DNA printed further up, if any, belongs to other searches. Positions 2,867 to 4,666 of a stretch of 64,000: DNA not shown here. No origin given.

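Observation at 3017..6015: Translationally coupled HAL/PAL-family pair: one SSG-triad enzyme plus one pseudo-enzyme with AAG and no NTGFG motif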

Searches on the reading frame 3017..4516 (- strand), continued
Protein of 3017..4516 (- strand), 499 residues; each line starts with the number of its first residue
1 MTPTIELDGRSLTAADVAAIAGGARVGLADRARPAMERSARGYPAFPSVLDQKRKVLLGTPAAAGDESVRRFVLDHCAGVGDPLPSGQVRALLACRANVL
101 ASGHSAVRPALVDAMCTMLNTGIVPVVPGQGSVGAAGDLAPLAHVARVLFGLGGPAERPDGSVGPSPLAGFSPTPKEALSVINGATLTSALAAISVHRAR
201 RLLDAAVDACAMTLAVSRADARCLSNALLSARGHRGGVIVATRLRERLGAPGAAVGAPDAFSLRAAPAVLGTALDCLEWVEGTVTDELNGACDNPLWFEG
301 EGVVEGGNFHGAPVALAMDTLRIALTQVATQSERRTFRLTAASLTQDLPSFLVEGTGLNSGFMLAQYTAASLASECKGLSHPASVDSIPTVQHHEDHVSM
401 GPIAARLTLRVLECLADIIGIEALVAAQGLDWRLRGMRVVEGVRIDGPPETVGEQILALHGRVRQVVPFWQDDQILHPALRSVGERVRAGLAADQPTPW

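Call 19: find_related_loci(query=A1, collection=genome_contigs, flank=10000)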
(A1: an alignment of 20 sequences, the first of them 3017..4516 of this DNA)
Query A1 (499 aa) in genome_contigs; peptide patterns used: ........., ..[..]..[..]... (x = any residue, [..] = any of these).
600 stretches matched a pattern (row limit reached: there are more); 578 encode a relative of the query (tblastn E <= 1e-3); the best 80 are kept; 80 distinct loci.
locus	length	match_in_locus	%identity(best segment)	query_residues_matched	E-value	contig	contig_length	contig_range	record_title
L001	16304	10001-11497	92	1-499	0e+0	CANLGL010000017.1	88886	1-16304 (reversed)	MAG: Deltaproteobacteria bacterium isolate TH-Jun18-28 genome assembly, contig: TH-Jun18-C352, whole genome shotgun sequ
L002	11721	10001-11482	76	5-499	0e+0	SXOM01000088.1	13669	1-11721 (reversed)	MAG: Proteobacteria bacterium isolate F1-120-MAGs225 F1-120__c83069, whole genome shotgun sequence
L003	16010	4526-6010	74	5-499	0e+0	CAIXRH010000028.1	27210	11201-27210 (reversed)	MAG: uncultured proteobacterium isolate LJ-7-9m_bin-1278 genome assembly, contig: bin-1278:028/362, whole genome shotgun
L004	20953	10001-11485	71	5-499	0e+0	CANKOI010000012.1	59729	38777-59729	MAG: Deltaproteobacteria bacterium isolate TH-Jun18-130 genome assembly, contig: TH-Jun18-C844, whole genome shotgun seq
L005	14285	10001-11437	70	5-488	0e+0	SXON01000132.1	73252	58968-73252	MAG: Proteobacteria bacterium isolate F1-120-MAGs226 F1-120__c453037, whole genome shotgun sequence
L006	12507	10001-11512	64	1-496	0e+0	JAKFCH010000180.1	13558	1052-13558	MAG: Deltaproteobacteria bacterium isolate LC016 contig-124_6211, whole genome shotgun sequence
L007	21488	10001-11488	65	1-488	0e+0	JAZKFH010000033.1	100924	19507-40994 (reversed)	MAG: Myxococcota bacterium isolate DC_HB_02_SPN181219-bin069 DCHB02SPN_B069_0_000000000033, whole genome shotgun sequenc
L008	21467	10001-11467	62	5-490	2e-179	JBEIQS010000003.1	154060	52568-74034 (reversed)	MAG: Alphaproteobacteria bacterium isolate Sample-107-S7-bin-184 Sample_107_S7-bin_184-k141_1168985, whole genome shotgu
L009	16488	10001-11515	60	1-496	2e-171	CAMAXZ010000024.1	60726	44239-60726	MAG: Klebsiella pneumoniae isolate ME-21oct19-254 genome assembly, contig: ME-21oct19-C603, whole genome shotgun sequenc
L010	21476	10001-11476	54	4-499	2e-156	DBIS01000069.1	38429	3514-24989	MAG TPA_asm: Deltaproteobacteria bacterium UBA796 UBA796_contig_748, whole genome shotgun sequence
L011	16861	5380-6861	59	4-490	4e-155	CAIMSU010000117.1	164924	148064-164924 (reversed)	MAG: uncultured proteobacterium isolate Umea1p3_bin-980 genome assembly, contig: bin-980:117/375, whole genome shotgun s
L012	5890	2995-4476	55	3-499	9e-155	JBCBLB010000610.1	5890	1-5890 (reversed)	MAG: Myxococcota bacterium isolate J06627_4 k141_87078_length_5890_cov_12.0000, whole genome shotgun sequence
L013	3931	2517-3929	59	3-478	2e-157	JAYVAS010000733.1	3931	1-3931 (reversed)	MAG: Pseudomonadota bacterium isolate GL26_UP_concoct_141 GL26_UP_concoct_141_732, whole genome shotgun sequence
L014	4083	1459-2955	57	3-499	2e-155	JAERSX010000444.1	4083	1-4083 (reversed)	MAG: Deltaproteobacteria bacterium isolate BH17 c_000000005965, whole genome shotgun sequence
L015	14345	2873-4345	54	4-499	1e-147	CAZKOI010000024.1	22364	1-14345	MAG TPA_asm: uncultured Enterobacterales bacterium isolate SRP134809_co1_65 genome assembly, contig: NODE_4297_length_22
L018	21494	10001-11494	61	1-490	4e-168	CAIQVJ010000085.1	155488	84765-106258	MAG: uncultured proteobacterium isolate KTt_bin-1053 genome assembly, contig: bin-1053:085/137, whole genome shotgun seq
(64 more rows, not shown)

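Call 40: search_protein_representatives(alignment_id=A1)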
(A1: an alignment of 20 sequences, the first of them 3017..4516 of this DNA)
Query: 20 sequences, 499 profile positions. Proteins with E-value up to 0.001 (for the whole library): 13489; up to 1e-10: 8666; up to 1e-30: 3089. The best 150 are listed.
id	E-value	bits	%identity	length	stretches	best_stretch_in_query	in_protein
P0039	6.6e-222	754.0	-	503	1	3-494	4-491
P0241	2.0e-221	752.4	-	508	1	3-499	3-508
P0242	4.7e-219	744.6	-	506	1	3-493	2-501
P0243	9.9e-215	730.3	-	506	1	3-499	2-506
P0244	1.2e-192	657.5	-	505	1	4-496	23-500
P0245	5.2e-170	582.8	-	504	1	9-499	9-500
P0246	1.3e-136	472.6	-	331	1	170-499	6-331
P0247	1.1e-128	446.5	-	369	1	3-356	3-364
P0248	1.7e-127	442.6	-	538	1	3-493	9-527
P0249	1.7e-126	439.3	-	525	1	2-495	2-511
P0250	2.1e-126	439.0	-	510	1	3-495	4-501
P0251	3.0e-126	438.5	-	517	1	2-494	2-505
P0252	1.8e-125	435.9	-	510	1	3-493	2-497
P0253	4.4e-124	431.3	-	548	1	4-494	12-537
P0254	4.7e-124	431.2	-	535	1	3-493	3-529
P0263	1.1e-119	416.8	-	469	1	13-492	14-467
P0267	7.6e-119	414.0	-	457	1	3-492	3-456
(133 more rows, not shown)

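Call 41: predict_structure(alignment_id=A1)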
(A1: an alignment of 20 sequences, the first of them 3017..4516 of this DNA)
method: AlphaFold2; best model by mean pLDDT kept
length: 499 residues; sequences in the alignment: 20
mean_pLDDT: 88.0   pTM: 0.90
mean pLDDT of the five models: 88.0, 87.4, 87.1, 86.8, 86.5
residues with pLDDT >= 90: 317; 70-90: 130; 50-70: 38; < 50: 14
segments of 3 or more residues with pLDDT < 50: 132-135, 387-396
pLDDT, mean of each block of 10 residues (from residue 1): 88 96 96 95 79 64 71 80 92 96 95 98 90 62 94 95 96 92 89 97 97 92 92 95 93 74 92 98 94 83 80 91 97 92 75 75 91 95 60 52 90 98 96 91 89 95 93 86 94 81
secondary structure, 60 per line:
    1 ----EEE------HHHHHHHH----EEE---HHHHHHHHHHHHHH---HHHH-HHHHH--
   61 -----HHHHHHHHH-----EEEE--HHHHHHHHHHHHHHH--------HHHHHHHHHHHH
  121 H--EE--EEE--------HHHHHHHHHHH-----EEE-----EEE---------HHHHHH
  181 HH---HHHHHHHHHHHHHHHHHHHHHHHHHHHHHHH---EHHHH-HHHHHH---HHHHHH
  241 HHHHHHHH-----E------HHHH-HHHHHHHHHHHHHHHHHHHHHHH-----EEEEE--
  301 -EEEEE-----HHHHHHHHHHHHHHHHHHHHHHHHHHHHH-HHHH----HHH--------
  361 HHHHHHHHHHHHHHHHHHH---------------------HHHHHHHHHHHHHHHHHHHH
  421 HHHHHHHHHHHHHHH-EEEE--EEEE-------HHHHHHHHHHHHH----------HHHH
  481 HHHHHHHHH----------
elements in order: E5-7 H14-21 E26-28 H32-45 H49-52 H54-58 H66-74 E80-83 H86-100 H109-121 E128-130 H139-149 E155-157 E163-165 H175-182 H186-216 H221-224 H226-231 H235-248 H261-264 H266-288 E294-298 E302-306 H312-340 H342-345 H361-379 H401-435 E437-440 E443-446 H454-466 H477-489

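Call 45: find_encoding_contigs(protein=P0267, flank=6000, max_places=3)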
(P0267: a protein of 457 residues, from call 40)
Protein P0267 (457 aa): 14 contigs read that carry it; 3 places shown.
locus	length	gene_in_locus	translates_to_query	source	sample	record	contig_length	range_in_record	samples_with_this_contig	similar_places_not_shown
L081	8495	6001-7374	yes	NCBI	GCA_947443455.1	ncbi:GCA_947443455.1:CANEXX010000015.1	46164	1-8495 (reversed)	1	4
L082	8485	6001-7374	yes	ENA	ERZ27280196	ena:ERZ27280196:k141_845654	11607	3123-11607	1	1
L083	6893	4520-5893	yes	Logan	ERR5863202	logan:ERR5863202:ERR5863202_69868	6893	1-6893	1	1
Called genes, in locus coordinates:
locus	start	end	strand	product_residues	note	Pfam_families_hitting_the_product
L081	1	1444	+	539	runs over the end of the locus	PF13517:FG-GAP_3 (faint), PF01839:FG-GAP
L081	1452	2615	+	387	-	-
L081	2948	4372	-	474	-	PF00990:GGDEF, PF00563:EAL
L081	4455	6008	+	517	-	PF00221:Lyase_aromatic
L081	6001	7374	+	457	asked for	PF00221:Lyase_aromatic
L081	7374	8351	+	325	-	PF00561:Abhydrolase_1, PF12146:Hydrolase_4, PF12697:Abhydrolase_6, PF00326:Peptidase_S9 (faint)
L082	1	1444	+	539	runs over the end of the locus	PF13517:FG-GAP_3 (faint), PF01839:FG-GAP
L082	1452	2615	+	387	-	-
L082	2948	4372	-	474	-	PF00990:GGDEF, PF00563:EAL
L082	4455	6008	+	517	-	PF00221:Lyase_aromatic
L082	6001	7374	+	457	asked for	PF00221:Lyase_aromatic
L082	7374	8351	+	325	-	PF00561:Abhydrolase_1, PF12146:Hydrolase_4, PF12697:Abhydrolase_6, PF00326:Peptidase_S9 (faint)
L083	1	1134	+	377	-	?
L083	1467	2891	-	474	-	PF00990:GGDEF, PF00563:EAL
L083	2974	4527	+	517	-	PF00221:Lyase_aromatic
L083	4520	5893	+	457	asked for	PF00221:Lyase_aromatic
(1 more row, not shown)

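Call 46: find_encoding_contigs(protein=P0263, flank=6000, max_places=3)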
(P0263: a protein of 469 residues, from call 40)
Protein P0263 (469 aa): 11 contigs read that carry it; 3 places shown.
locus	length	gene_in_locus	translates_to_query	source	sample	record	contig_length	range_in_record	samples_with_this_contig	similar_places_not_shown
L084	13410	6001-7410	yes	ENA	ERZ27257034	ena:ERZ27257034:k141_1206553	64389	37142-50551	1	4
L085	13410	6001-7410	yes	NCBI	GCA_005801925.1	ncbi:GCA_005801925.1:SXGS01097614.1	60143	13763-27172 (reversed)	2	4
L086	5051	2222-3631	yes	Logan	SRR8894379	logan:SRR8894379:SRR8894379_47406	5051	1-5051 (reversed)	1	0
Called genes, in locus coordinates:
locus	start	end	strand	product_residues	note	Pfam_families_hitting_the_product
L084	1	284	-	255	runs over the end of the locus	PF08501:Shikimate_dh_N, PF01488:Shikimate_DH, PF18317:SDH_C (weak)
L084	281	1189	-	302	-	PF06574:FAD_syn, PF01687:Flavokinase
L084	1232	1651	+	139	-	-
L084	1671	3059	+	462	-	PF05935:Arylsulfotrans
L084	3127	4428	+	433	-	PF00990:GGDEF, PF00563:EAL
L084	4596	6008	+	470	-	PF00221:Lyase_aromatic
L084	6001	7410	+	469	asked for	PF00221:Lyase_aromatic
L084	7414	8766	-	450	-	PF00578:AhpC-TSA, PF08534:Redoxin (weak), PF14522:Cytochrome_C7 (faint), PF14537:Cytochrom_c3_2 (faint), PF13435:Cytochrome_C554, PF22113:Mtrc-MtrF_II-IV_dom, PF13435:Cytochrome_C554 (weak)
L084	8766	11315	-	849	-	-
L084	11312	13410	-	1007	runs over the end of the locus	-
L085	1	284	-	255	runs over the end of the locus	PF08501:Shikimate_dh_N, PF01488:Shikimate_DH, PF18317:SDH_C (weak)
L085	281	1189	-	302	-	PF06574:FAD_syn, PF01687:Flavokinase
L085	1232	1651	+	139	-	-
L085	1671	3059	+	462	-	PF05935:Arylsulfotrans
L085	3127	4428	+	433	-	PF00990:GGDEF, PF00563:EAL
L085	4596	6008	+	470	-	PF00221:Lyase_aromatic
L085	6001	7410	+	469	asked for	PF00221:Lyase_aromatic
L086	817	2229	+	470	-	PF00221:Lyase_aromatic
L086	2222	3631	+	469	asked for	PF00221:Lyase_aromatic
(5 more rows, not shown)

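Call 53: fold_search(model_id=the predicted structure, library=pdb)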
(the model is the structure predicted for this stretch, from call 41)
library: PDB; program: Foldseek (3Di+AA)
matches with E <= 10: 392; with E <= 0.001: 90
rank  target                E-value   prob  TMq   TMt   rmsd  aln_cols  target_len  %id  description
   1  6v6h_C                3.4e-31  1.00  0.84  0.83   3.4       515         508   36  Crystal structure of histidine ammonia-lyase from Trypanosoma cruzi (released 2020-06-10)
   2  6v6h_A                4.5e-31  1.00  0.84  0.83   3.4       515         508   36  Crystal structure of histidine ammonia-lyase from Trypanosoma cruzi (released 2020-06-10)
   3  6v6h_B                9.3e-31  1.00  0.84  0.84   3.2       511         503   36  Crystal structure of histidine ammonia-lyase from Trypanosoma cruzi (released 2020-06-10)
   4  7tqr                  2.8e-30  1.00  0.85  0.88   3.9       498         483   34  Crystal Structure of histidine ammonia lyase from Thermoplasma acidophilum (released 2022-04-06)
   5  6v6h_D                3.6e-30  1.00  0.83  0.83   3.2       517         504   35  Crystal structure of histidine ammonia-lyase from Trypanosoma cruzi (released 2020-06-10)
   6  1eb4                  8.1e-29  1.00  0.85  0.84   4.0       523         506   33  Histidine Ammonia-Lyase (HAL) Mutant F329A from Pseudomonas putida (released 2002-02-21)
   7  1b8f                  4.2e-28  1.00  0.85  0.84   4.3       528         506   32  Histidine ammonia-lyase (HAL) from Pseudomonas putida (released 1999-05-06)
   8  1gkj                  4.8e-28  1.00  0.85  0.83   4.0       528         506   32  Histidine Ammonia-Lyase (HAL) Mutant Y280F from Pseudomonas putida (released 2002-04-05)
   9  3kdz_A                6.3e-28  1.00  0.85  0.81   4.8       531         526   32  X-ray crystal structure of a tyrosine aminomutase mutant construct with bound ligand (released 2010-07-07)
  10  1gk2_A                8.6e-28  1.00  0.83  0.82   4.0       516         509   33  Histidine Ammonia-Lyase (HAL) Mutant F329G from Pseudomonas putida (released 2002-02-21)
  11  2ohy_A                2.9e-27  1.00  0.86  0.82   3.5       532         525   32  X-ray Crystal Structure of Tyrosine Aminomutase from streptomyces globisporus (released 2007-06-12)
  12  1gk3                  5.1e-27  1.00  0.84  0.82   4.0       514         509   33  Histidine Ammonia-Lyase (HAL) Mutant D145A from Pseudomonas putida (released 2002-02-21)
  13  2o6y_A                8.4e-27  1.00  0.83  0.81   5.3       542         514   30  Tyrosine ammonia-lyase from Rhodobacter sphaeroides (released 2007-01-16)
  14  2o6y_C                1.0e-26  1.00  0.82  0.80   5.3       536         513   31  Tyrosine ammonia-lyase from Rhodobacter sphaeroides (released 2007-01-16)
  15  2ohy_B                1.2e-26  1.00  0.86  0.82   3.3       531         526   31  X-ray Crystal Structure of Tyrosine Aminomutase from streptomyces globisporus (released 2007-06-12)
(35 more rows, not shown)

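Call 72: search_protein_families(library=pfam, alignment_id=A2, max_evalue=0.00001)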
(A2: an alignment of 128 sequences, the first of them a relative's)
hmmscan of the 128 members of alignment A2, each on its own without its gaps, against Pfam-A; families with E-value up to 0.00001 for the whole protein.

A. member 1, L001:7241-7822:- (194 aa): 1 family
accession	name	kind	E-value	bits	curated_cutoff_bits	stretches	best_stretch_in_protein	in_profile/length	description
PF00857.26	Isochorismatase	-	1.5e-19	71.2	27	1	27-169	2-172/175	Isochorismatase domain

B. families by the number of members that match (of 128 scanned): 127 families (the first 25 are shown)
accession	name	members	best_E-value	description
PF11617.13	Cu-binding_MopE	2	2.5e-70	Putative metal-binding motif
PF02518.31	HATPase_c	2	6.2e-52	Histidine kinase-, DNA gyrase B-, and HSP90-like ATPase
PF00069.31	Pkinase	2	2.9e-44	Protein kinase domain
PF13517.12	FG-GAP_3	2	1.2e-40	FG-GAP-like repeat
PF01370.27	Epimerase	2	1e-32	NAD dependent epimerase/dehydratase family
PF07714.23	PK_Tyr_Ser-Thr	2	4.9e-28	Protein tyrosine and serine/threonine kinase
PF00004.35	AAA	2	3.9e-26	ATPase family associated with various cellular activities (AAA)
PF00512.31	HisKA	2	1.6e-20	His Kinase A (phospho-acceptor) domain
PF22919.1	ATP-synt_VA_C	2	5.7e-19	C-terminal domain of V and A type ATP synthase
PF12697.13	Abhydrolase_6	2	5.1e-16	Alpha/beta hydrolase family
PF07728.20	AAA_5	2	9.7e-16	AAA domain (dynein-related subfamily)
PF12706.13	Lactamase_B_2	2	1.3e-12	Beta-lactamase superfamily domain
PF05685.18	Uma2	2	7.8e-12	Putative restriction endonuclease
PF08450.18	SGL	2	2e-08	SMP-30/Gluconolactonase/LRE-like region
PF13191.12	AAA_16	2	2.2e-06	AAA ATPase domain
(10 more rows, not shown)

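Call 92: find_encoding_contigs(protein=P0051, flank=1500, max_places=10)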
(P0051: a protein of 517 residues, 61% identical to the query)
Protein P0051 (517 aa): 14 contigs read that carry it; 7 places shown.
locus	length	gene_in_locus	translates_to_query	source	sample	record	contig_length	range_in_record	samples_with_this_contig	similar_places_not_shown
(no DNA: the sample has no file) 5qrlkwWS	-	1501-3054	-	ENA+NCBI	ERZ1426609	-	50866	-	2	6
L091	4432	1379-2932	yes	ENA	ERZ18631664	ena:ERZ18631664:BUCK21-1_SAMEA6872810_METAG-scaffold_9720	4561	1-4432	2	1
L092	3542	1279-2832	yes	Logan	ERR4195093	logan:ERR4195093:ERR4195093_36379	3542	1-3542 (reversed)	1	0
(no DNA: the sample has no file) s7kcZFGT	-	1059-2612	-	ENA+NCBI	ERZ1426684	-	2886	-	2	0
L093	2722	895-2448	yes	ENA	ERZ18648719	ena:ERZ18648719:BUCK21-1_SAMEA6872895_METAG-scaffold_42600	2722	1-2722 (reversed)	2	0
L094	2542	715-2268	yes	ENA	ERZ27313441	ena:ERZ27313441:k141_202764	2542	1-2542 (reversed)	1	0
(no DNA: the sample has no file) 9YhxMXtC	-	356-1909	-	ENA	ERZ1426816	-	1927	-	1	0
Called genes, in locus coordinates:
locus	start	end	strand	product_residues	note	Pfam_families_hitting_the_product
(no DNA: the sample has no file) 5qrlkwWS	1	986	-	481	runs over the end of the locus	PF01553:Acyltransferase, PF19277:GPAT_C (weak)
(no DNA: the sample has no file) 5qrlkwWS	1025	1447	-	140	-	PF13279:4HBT_2, PF03061:4HBT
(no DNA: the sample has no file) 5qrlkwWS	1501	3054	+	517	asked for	PF00221:Lyase_aromatic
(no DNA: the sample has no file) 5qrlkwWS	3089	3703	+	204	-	-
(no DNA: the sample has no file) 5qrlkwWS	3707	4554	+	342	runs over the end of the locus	PF01145:Band_7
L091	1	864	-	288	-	?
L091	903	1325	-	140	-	PF13279:4HBT_2, PF03061:4HBT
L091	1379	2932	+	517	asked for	PF00221:Lyase_aromatic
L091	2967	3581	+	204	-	-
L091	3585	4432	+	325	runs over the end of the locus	?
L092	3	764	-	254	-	?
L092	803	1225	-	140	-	PF13279:4HBT_2, PF03061:4HBT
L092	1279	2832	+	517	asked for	PF00221:Lyase_aromatic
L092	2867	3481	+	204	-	-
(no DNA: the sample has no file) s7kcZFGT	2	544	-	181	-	?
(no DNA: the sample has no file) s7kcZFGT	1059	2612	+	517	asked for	PF00221:Lyase_aromatic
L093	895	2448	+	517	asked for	PF00221:Lyase_aromatic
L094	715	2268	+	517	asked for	PF00221:Lyase_aromatic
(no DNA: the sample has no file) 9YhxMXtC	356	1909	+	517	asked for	PF00221:Lyase_aromatic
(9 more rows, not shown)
